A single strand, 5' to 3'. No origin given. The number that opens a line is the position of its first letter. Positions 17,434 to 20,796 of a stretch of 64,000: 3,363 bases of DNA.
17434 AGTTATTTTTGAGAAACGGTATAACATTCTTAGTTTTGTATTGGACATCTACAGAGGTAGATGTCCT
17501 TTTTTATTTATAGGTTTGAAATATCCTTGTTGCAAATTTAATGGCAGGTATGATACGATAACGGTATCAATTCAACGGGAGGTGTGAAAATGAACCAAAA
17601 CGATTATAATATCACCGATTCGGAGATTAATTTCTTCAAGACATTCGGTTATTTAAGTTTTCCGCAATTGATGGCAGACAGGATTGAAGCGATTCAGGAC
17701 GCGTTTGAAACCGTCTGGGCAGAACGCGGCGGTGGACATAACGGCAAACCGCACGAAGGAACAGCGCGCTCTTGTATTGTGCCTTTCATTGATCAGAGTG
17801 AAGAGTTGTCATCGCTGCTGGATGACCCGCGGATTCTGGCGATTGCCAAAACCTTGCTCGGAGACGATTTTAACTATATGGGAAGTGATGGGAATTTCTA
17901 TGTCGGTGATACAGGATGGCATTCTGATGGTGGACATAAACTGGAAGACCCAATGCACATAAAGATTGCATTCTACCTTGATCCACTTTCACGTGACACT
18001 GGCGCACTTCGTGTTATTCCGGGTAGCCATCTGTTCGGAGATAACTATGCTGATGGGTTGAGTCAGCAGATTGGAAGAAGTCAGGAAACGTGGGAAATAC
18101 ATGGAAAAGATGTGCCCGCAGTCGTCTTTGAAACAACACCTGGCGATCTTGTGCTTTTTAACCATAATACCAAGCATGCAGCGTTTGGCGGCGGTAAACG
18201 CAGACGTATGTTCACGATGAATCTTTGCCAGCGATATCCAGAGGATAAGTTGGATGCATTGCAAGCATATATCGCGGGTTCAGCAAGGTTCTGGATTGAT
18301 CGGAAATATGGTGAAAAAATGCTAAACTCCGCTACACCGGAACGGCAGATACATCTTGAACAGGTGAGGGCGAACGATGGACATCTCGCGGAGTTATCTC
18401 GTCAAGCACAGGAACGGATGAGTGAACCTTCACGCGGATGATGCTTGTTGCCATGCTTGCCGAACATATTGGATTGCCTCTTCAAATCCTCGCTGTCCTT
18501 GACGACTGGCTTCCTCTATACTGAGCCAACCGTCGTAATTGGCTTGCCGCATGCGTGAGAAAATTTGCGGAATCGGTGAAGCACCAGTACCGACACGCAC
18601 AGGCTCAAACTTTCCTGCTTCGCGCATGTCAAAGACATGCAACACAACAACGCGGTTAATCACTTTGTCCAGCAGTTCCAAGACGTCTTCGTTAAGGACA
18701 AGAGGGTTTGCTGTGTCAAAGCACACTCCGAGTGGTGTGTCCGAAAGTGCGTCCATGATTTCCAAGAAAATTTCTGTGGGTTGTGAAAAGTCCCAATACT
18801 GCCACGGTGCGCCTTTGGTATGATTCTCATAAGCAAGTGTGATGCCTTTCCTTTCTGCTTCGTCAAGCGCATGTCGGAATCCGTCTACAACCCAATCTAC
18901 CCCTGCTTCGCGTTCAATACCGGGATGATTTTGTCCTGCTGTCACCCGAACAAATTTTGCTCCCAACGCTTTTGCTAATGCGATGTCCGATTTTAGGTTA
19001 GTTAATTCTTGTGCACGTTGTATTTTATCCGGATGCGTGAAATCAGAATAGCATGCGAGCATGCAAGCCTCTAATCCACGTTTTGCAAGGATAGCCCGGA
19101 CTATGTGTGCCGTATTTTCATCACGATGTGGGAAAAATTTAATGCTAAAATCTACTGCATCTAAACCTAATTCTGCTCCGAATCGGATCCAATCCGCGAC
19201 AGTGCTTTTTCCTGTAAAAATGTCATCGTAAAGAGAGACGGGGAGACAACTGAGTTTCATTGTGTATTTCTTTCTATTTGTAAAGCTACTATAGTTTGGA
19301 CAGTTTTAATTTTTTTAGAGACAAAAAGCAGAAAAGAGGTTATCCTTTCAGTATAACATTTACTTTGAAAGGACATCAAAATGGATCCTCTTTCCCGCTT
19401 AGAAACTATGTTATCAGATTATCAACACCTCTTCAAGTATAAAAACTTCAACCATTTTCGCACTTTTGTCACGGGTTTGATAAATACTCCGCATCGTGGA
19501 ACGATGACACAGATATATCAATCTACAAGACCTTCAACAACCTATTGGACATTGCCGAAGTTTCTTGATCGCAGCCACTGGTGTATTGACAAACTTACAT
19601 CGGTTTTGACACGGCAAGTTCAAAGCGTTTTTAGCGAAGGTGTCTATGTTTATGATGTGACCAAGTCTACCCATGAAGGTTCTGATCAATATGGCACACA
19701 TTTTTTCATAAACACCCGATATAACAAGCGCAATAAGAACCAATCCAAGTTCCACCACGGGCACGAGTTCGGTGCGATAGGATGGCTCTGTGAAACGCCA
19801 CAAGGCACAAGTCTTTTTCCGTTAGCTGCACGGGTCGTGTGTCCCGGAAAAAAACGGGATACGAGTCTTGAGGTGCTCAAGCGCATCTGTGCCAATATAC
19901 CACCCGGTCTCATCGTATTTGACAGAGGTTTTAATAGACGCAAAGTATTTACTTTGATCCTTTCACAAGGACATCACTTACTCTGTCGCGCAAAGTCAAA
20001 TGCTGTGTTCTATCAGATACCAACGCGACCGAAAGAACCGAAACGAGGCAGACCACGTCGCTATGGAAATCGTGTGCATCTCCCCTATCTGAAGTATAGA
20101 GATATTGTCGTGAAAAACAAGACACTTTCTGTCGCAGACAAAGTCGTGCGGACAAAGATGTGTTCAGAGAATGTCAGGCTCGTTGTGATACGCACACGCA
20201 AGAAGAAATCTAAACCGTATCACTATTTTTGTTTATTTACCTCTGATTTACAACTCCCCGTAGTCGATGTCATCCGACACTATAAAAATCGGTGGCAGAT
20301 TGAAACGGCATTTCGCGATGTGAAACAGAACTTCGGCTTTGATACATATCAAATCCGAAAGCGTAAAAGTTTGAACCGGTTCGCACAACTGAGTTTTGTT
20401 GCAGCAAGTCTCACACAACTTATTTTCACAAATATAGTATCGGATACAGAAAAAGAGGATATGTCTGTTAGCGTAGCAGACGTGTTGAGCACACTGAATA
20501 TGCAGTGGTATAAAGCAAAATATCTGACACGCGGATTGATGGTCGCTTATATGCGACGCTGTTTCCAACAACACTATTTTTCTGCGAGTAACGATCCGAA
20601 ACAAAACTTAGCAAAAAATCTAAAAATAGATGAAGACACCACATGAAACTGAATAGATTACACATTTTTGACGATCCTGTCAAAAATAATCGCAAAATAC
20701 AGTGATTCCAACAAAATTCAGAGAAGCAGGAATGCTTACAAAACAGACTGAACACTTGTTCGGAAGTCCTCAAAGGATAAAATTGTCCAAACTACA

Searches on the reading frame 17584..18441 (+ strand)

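Call 45: search_protein_families(library=pfam, proteins=[window:17584-18441:+], max_evalue=0.00001)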
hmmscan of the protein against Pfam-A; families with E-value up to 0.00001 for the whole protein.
window:17584-18441:+ (285 aa): 1 family
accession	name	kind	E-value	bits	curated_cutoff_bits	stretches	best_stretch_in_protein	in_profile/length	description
PF05721.19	PhyH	-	2.3e-14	54.6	22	1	19-208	2-212/213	Phytanoyl-CoA dioxygenase (PhyH)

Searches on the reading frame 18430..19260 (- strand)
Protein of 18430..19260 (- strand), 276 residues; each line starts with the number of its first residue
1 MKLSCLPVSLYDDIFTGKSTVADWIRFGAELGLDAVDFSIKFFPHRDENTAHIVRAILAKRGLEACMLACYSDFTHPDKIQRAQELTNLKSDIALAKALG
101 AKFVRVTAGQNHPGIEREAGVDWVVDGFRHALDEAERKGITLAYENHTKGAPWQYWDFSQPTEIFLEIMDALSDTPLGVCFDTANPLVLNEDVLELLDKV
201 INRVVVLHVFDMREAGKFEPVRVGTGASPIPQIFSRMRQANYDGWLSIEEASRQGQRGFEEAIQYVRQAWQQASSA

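Call 45: search_protein_families(library=pfam, proteins=[window:18430-19260:-], max_evalue=0.00001)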
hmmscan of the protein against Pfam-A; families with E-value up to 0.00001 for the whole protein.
window:18430-19260:- (276 aa): 1 family
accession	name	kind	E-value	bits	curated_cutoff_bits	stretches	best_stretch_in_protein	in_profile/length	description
PF01261.30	AP_endonuc_2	-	1.2e-38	133.7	31.1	1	27-268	3-248/249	Xylose isomerase-like TIM barrel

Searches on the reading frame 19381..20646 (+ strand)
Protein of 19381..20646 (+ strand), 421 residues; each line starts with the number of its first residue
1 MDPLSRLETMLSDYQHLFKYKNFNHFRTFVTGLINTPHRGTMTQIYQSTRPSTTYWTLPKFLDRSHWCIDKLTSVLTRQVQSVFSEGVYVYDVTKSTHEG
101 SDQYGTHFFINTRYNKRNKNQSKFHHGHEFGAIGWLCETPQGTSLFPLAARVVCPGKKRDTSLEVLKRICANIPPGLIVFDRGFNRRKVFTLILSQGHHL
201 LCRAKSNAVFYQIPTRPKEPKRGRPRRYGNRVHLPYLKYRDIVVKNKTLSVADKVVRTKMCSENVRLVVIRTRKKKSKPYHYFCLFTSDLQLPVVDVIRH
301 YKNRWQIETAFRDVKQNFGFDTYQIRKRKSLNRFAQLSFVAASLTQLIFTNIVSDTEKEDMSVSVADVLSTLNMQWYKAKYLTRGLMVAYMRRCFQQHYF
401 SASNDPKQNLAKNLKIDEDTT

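Call 45: search_protein_families(library=pfam, proteins=[window:19381-20646:+], max_evalue=0.00001)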
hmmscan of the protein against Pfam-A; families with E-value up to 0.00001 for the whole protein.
window:19381-20646:+ (421 aa): 2 families
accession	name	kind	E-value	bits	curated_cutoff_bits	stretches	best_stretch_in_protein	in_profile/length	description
PF13546.12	DDE_5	-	3.5e-17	63.3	27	1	24-233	13-241/272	DDE superfamily endonuclease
PF01609.27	DDE_Tnp_1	-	4.9e-16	59.5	23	1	145-342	47-198/200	Transposase DDE domain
